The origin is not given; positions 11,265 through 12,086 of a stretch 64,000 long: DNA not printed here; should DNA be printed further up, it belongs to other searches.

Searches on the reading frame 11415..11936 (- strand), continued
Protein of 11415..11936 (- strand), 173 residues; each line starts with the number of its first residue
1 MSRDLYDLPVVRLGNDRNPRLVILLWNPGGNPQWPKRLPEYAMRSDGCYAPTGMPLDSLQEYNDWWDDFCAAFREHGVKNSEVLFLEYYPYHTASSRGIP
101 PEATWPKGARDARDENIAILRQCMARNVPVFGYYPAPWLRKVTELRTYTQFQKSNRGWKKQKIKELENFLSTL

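Call 39: search_protein_families(library=ncbifam, proteins=[P0016, P0019, P0020, P0022, P0023, P0024, P0026, P0027, P0029, P0033], max_evalue=1)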
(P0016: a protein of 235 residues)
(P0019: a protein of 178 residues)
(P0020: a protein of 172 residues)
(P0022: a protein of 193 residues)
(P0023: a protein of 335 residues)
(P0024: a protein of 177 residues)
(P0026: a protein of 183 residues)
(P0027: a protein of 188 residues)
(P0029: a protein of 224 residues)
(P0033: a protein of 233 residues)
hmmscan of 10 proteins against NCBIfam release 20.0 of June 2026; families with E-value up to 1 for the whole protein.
P0016 (235 aa): 1 family
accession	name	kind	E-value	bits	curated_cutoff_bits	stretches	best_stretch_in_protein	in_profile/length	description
NF047634.1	antiviral_Brig1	equivalog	0.0013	18.3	230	1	95-150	101-153/254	anti-phage DNA glycosylase Brig1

P0019 (178 aa): 0 families

P0020 (172 aa): 0 families

P0022 (193 aa): 3 families
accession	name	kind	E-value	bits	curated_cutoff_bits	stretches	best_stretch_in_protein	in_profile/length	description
NF009901.0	PRK13364.1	subfamily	0.057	12.5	290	1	14-55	45-86/279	class III extradiol dioxygenase family protein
NF047634.1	antiviral_Brig1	equivalog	0.072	12.5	230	1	62-93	118-150/254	anti-phage DNA glycosylase Brig1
NF009902.0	PRK13365.1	subfamily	0.12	11.4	299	1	8-52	39-83/298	class III extradiol dioxygenase family protein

P0023 (335 aa): 0 families

P0024 (177 aa): 1 family
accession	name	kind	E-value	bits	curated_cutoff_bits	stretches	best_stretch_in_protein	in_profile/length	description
NF047634.1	antiviral_Brig1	equivalog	0.0033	16.9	230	1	58-94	115-152/254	anti-phage DNA glycosylase Brig1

P0026 (183 aa): 1 family
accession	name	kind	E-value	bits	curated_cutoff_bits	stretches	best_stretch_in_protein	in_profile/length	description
NF005389.0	PRK06934.1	equivalog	0.07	12.4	172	1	60-98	136-174/221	flavodoxin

P0027 (188 aa): 1 family
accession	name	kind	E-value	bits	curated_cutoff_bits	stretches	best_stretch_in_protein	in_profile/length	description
NF047634.1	antiviral_Brig1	equivalog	0.6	9.5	230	0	62-100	118-154/254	anti-phage DNA glycosylase Brig1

P0029 (224 aa): 0 families

P0033 (233 aa): 0 families

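Call 40: find_related_loci(query=A2, collection=viral_contigs, flank=8000)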
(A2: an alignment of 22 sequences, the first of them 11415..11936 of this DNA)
Query A2 (173 aa) in viral_contigs; peptide patterns used: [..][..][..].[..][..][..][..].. (x = any residue, [..] = any of these).
15 stretches matched a pattern; 1 encode a relative of the query (tblastn E <= 1e-3); 1 distinct loci.
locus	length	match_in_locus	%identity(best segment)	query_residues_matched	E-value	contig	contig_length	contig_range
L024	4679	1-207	36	75-138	8e-12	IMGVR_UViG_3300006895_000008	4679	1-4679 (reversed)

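Call 41: search_dna_similar(query=window:11415-11936:-, collection=phages, mode=protein, max_evalue=0.01)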
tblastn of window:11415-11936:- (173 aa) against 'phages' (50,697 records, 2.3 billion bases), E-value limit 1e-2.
No match.

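Call 52: find_encoding_contigs(protein=P0024, flank=5000, max_places=3)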
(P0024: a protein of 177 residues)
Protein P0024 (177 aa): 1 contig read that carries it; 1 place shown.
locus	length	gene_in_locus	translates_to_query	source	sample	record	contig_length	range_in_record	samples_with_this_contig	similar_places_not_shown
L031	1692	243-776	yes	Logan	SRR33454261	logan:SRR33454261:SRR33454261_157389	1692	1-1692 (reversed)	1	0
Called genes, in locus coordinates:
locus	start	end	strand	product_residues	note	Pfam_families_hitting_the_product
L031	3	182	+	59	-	?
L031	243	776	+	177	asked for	-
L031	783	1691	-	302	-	?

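Call 53: find_encoding_contigs(protein=P0029, flank=5000, max_places=3)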
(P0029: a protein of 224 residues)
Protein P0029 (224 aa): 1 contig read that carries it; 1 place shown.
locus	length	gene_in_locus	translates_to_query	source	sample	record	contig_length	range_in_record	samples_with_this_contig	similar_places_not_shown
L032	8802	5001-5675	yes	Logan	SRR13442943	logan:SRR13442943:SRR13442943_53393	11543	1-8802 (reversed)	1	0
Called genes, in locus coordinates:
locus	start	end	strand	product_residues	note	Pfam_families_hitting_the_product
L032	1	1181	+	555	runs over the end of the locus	-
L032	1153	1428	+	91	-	-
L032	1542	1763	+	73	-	-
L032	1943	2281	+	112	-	-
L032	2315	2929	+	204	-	-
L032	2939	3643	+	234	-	PF07751:Abi_2 (faint)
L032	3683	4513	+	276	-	PF13365:Trypsin_2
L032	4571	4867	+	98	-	-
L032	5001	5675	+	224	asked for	-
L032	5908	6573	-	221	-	-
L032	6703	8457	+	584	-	PF08238:Sel1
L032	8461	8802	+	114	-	?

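Call 54: find_related_loci(query=A2, collection=metagenome_contigs, flank=5000)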
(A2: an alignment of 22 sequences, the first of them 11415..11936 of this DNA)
Query A2 (173 aa) in metagenome_contigs; peptide patterns used: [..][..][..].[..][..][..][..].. (x = any residue, [..] = any of these).
130 stretches matched a pattern; 18 encode a relative of the query (tblastn E <= 1e-3); 18 distinct loci.
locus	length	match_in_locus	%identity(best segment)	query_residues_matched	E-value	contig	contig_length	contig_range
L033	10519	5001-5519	100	1-173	1e-118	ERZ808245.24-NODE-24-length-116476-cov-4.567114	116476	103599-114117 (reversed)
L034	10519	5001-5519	92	1-173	6e-110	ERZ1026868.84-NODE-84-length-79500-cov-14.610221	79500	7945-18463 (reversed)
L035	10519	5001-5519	65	1-173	4e-74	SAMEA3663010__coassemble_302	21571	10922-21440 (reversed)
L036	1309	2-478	58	13-170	1e-62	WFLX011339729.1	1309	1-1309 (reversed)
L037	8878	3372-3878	57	4-171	2e-59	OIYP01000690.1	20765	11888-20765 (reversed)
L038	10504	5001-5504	50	6-173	7e-51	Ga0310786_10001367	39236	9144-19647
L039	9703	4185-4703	49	1-173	2e-50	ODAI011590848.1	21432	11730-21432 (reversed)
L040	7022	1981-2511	44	1-173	7e-45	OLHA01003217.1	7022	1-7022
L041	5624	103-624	42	6-173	2e-40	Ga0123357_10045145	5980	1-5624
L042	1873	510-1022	43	8-173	5e-40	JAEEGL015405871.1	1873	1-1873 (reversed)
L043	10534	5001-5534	41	1-173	1e-38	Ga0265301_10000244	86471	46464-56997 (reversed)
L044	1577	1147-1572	42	7-148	3e-39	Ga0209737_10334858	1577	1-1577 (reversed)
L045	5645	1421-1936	41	7-173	1e-37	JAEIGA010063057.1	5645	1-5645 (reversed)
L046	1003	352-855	39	8-170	8e-37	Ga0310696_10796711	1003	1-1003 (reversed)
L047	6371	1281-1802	37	6-173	2e-34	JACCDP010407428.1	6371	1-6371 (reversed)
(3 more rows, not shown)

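Call 61: search_protein_families(library=ncbifam, proteins=[P0039, P0041, P0025, P0030, P0031, P0015, P0014, P0009, P0007, P0004], max_evalue=1)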
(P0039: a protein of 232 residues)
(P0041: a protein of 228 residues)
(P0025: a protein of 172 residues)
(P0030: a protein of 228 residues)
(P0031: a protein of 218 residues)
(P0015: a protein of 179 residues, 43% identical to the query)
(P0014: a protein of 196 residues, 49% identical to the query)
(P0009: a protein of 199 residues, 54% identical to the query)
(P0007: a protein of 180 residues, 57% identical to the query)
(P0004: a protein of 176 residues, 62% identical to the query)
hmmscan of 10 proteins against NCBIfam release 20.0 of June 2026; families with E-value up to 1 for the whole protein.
P0039 (232 aa): 0 families

P0041 (228 aa): 1 family
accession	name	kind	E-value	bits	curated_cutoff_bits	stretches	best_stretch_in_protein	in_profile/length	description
NF047634.1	antiviral_Brig1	equivalog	1.3e-06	28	230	1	36-157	39-160/254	anti-phage DNA glycosylase Brig1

P0025 (172 aa): 1 family
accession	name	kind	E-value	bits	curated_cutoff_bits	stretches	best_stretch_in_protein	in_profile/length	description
NF011177.0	PRK14582.1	equivalog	0.11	10.7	923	1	107-146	619-658/671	poly-beta-1,6-N-acetyl-D-glucosamine N-deacetylase PgaB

P0030 (228 aa): 0 families

P0031 (218 aa): 0 families

P0015 (179 aa): 1 family
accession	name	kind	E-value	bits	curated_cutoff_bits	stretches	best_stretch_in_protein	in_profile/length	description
NF047634.1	antiviral_Brig1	equivalog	0.00052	19.6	230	1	47-92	110-152/254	anti-phage DNA glycosylase Brig1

P0014 (196 aa): 2 families
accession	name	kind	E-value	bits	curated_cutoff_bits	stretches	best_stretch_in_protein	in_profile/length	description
NF047634.1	antiviral_Brig1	equivalog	0.0068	15.9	230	1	90-182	123-210/254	anti-phage DNA glycosylase Brig1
NF047549.1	LIC_20196_fam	equivalog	0.015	15.2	230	1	133-187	54-106/136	LIC_20196 family exoprotein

P0009 (199 aa): 1 family
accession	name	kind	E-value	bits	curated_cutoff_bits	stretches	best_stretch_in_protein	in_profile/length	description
NF047634.1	antiviral_Brig1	equivalog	0.01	15.3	230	1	71-110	127-167/254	anti-phage DNA glycosylase Brig1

P0007 (180 aa): 2 families
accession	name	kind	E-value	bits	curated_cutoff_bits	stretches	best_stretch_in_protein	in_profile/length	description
NF047634.1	antiviral_Brig1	equivalog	0.0012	18.4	230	1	71-165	122-210/254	anti-phage DNA glycosylase Brig1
NF047549.1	LIC_20196_fam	equivalog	0.07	13.1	230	1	134-167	71-103/136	LIC_20196 family exoprotein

P0004 (176 aa): 1 family
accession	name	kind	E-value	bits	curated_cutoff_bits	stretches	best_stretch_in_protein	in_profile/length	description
NF047634.1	antiviral_Brig1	equivalog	0.0012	18.4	230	1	71-104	127-161/254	anti-phage DNA glycosylase Brig1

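Call 88: fold_search(model_id=the predicted structure, library=viral)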
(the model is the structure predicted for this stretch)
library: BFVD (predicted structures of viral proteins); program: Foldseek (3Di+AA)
matches with E <= 10: 260; with E <= 0.001: 1
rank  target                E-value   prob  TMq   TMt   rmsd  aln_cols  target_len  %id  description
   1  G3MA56                7.7e-04  1.00  0.49  0.29   5.8       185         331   12  Gp315 [Bacillus phage G]
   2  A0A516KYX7            1.4e-03  1.00  0.46  0.13   6.0       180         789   13  (no name in the UniProt tables at hand)
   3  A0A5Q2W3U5            2.2e-03  0.97  0.32  0.15   7.3       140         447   14  (no name in the UniProt tables at hand)
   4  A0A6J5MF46            2.3e-03  0.99  0.36  0.26   5.8       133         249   14  COG1573 Uracil-DNA glycosylase [uncultured Caudovirales phage]
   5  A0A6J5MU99            2.6e-03  0.98  0.41  0.16   6.1       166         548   10  PolA DNA polymerase I - 3'-5' exonuclease and polymerase domains [uncultured Caudovirales phage]
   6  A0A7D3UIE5            3.9e-03  0.99  0.44  0.14   5.7       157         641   10  (no name in the UniProt tables at hand)
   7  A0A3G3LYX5            3.9e-03  0.99  0.38  0.30   5.5       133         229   16  Uracil-DNA glycosylase [Brevibacterium phage Cantare]
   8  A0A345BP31            7.4e-03  0.96  0.46  0.44   5.6       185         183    8  Uracyl-DNA glycosylase [crAssphage sp. isolate ctcc615]
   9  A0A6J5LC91            7.9e-03  0.92  0.43  0.32   7.3       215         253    9  COG1573 Uracil-DNA glycosylase [uncultured Caudovirales phage]
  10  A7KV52                8.5e-03  0.92  0.32  0.27   7.1       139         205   12  (no name in the UniProt tables at hand)
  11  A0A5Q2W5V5            1.3e-02  0.82  0.32  0.12   6.9       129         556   16  (no name in the UniProt tables at hand)
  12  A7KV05                1.4e-02  0.95  0.39  0.38   7.0       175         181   14  (no name in the UniProt tables at hand)
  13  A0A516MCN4            1.5e-02  0.90  0.39  0.10   7.0       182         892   10  (no name in the UniProt tables at hand)
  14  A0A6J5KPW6            2.1e-02  0.89  0.48  0.39   6.3       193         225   10  Uracil-DNA glycosylase-like domain-containing protein [uncultured Caudovirales phage]
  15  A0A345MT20            3.1e-02  0.75  0.40  0.40   7.7       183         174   13  Uncharacterized protein [crAssphage sp. isolate ctbg_1]
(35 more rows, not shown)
